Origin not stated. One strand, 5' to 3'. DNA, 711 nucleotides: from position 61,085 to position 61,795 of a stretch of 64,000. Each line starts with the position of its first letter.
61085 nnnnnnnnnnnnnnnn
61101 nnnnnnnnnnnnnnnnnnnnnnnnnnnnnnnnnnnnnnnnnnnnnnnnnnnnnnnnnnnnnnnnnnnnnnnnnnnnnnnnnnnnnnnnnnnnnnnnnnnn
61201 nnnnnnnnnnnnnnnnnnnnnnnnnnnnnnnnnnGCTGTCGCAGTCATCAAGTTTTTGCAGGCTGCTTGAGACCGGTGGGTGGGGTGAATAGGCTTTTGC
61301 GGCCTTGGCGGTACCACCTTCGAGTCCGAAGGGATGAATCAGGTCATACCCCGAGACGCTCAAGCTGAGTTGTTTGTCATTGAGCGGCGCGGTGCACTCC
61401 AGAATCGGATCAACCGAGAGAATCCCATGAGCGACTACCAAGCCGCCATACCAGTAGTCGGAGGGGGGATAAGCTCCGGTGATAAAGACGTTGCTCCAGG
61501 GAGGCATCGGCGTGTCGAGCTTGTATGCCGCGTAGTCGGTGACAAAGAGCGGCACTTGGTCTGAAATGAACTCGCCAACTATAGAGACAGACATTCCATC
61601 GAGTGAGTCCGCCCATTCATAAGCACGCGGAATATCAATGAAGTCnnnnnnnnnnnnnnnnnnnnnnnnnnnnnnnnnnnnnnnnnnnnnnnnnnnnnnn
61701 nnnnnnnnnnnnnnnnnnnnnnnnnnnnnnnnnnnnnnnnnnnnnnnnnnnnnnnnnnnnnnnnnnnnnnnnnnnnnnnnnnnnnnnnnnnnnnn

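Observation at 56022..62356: Tandem paralogous ~981 aa secreted clan CD (legumain/clostripain-like) cysteine peptidases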

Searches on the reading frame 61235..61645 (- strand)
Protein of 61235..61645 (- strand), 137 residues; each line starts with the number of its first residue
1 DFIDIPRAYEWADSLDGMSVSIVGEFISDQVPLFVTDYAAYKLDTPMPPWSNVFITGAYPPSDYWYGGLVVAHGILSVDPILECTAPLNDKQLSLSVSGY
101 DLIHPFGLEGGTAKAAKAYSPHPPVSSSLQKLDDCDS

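Call 69: search_solved_structures(query=A4, max_evalue=10)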
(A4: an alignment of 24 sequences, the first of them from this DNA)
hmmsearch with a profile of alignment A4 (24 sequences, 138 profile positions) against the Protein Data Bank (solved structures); distinct sequences matched with E-value up to 10: 3.
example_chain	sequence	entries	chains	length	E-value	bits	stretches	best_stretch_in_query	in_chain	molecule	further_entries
3rj8_A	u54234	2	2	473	0.16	14.7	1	24-58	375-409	Carbohydrate oxidase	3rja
7lf8_A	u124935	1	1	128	0.72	12.6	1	28-67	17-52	Apolipoprotein L2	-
6bz5_A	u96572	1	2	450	1.6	11.5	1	49-90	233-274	Salicylate hydroxylase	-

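Call 70: search_protein_families(library=pfam, alignment_id=A4, max_evalue=0.1)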
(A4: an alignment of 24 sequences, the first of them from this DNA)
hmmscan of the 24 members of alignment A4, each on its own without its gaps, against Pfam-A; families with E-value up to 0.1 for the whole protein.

A. member 1, seq(137 aa): 0 families

B. families by the number of members that match (of 24 scanned): 1 family
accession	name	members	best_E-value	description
PF23139.1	OB_YrrC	1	0.011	ATP-dependent DNA helicase YrrC, OB-fold domain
